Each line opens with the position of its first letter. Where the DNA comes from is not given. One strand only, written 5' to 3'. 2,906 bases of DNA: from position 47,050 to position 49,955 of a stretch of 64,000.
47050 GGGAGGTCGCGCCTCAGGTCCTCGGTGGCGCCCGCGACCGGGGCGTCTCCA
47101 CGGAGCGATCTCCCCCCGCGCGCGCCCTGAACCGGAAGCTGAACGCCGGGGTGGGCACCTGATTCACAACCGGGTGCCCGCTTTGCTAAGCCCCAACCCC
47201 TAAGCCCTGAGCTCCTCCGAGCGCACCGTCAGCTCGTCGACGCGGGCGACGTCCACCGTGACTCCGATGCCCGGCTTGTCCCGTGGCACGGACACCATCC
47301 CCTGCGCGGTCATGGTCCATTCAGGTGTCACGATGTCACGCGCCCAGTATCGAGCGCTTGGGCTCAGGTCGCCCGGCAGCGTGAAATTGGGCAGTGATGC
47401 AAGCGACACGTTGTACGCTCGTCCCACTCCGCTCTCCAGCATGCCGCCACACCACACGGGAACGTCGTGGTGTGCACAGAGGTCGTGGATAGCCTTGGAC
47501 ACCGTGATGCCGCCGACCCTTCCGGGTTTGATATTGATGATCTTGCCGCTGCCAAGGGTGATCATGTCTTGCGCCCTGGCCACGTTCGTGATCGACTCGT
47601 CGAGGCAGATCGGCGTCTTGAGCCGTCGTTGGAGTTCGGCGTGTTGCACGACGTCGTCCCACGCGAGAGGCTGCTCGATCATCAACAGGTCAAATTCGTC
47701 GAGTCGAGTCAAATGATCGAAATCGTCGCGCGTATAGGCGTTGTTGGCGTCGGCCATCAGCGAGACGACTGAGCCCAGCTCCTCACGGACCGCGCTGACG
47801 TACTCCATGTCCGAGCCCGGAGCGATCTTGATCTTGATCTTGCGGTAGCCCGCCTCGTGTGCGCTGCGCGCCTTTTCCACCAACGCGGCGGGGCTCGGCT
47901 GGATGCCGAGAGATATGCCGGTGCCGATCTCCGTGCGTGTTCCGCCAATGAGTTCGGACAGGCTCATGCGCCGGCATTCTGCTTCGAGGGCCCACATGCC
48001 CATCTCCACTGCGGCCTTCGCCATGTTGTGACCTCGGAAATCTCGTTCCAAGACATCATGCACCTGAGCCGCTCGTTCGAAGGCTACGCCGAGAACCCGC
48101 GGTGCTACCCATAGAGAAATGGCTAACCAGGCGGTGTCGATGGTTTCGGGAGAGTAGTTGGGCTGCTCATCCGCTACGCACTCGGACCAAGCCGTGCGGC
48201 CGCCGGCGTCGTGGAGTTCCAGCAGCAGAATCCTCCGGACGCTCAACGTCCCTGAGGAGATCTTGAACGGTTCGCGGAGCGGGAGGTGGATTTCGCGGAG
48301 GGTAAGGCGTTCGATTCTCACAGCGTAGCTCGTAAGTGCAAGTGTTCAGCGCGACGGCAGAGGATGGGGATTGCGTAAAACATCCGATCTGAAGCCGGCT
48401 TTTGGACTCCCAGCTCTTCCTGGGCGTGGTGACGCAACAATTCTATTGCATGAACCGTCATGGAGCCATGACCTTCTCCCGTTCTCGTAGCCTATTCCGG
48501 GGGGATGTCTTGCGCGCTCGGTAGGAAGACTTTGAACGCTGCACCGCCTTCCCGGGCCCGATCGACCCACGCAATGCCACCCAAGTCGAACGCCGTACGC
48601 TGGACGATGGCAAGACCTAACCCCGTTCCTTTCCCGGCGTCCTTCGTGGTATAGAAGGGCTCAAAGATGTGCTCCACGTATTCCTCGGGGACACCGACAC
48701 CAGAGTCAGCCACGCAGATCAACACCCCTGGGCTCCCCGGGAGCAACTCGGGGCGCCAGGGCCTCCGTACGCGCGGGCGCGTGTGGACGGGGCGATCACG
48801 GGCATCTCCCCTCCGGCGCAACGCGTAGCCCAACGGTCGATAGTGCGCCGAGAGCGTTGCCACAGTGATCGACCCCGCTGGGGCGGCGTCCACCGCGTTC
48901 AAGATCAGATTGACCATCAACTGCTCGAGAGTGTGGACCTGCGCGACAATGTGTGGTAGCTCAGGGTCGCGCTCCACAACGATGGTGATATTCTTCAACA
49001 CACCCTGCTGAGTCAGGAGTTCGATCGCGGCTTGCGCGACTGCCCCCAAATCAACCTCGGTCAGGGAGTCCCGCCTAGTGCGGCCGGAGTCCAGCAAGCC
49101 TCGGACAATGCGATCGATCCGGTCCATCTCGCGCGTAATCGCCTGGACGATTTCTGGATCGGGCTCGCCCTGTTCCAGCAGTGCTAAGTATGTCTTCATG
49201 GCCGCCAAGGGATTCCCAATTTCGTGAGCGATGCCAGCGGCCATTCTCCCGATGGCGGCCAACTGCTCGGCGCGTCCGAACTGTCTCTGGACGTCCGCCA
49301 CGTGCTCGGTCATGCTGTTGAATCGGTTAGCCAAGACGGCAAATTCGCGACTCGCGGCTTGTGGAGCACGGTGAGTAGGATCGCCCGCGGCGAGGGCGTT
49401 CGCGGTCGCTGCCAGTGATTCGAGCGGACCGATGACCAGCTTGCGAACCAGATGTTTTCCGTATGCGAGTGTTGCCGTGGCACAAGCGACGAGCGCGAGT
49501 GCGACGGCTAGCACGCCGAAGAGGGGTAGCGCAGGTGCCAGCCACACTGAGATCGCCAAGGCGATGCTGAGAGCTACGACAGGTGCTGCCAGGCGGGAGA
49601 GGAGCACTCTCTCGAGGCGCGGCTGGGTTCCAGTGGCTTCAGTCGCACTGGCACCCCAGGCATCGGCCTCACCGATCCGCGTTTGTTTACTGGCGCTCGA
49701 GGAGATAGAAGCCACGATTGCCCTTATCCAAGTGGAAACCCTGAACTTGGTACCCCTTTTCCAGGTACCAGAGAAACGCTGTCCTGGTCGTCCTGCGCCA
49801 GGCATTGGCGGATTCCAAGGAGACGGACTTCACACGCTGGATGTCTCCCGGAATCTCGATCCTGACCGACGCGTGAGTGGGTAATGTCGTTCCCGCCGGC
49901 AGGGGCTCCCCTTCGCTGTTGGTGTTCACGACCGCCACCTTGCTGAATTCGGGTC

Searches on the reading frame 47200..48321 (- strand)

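Call 17: search_protein_families(library=pfam, proteins=[window:47200-48321:-], max_evalue=0.0001)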
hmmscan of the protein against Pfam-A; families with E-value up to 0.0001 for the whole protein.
window:47200-48321:- (373 aa): 2 families
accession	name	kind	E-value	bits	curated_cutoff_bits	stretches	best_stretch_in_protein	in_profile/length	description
PF13378.12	MR_MLE_C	-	1.6e-50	172.3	29.4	1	147-357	2-216/219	Enolase C-terminal domain-like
PF02746.21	MR_MLE_N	-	8.2e-11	42.6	22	1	9-126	7-117/117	Mandelate racemase / muconate lactonizing enzyme, N-terminal domain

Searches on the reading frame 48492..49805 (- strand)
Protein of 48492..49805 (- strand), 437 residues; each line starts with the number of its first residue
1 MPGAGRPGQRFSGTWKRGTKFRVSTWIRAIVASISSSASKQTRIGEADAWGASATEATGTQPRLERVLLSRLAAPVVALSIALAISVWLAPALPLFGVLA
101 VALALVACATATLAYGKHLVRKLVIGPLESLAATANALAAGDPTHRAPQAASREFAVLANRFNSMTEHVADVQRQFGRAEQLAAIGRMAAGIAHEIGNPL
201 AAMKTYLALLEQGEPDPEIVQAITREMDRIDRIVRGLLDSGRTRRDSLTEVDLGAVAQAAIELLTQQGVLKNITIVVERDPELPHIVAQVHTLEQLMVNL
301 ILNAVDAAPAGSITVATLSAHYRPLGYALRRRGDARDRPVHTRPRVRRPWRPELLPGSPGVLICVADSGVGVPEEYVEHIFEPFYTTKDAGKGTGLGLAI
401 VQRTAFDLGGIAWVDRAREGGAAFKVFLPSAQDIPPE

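Call 17: search_protein_families(library=pfam, proteins=[window:48492-49805:-], max_evalue=0.0001)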
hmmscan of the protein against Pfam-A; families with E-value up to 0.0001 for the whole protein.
window:48492-49805:- (437 aa): 3 families
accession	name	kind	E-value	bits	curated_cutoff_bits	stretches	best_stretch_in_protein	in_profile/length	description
PF02518.31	HATPase_c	-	1.6e-18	67.6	26.4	1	292-431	5-110/111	Histidine kinase-, DNA gyrase B-, and HSP90-like ATPase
PF00512.31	HisKA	-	5.3e-13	49.2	26.9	1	186-242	3-62/66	His Kinase A (phospho-acceptor) domain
PF00672.30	HAMP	-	3.3e-07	31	25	1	120-168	2-50/53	HAMP domain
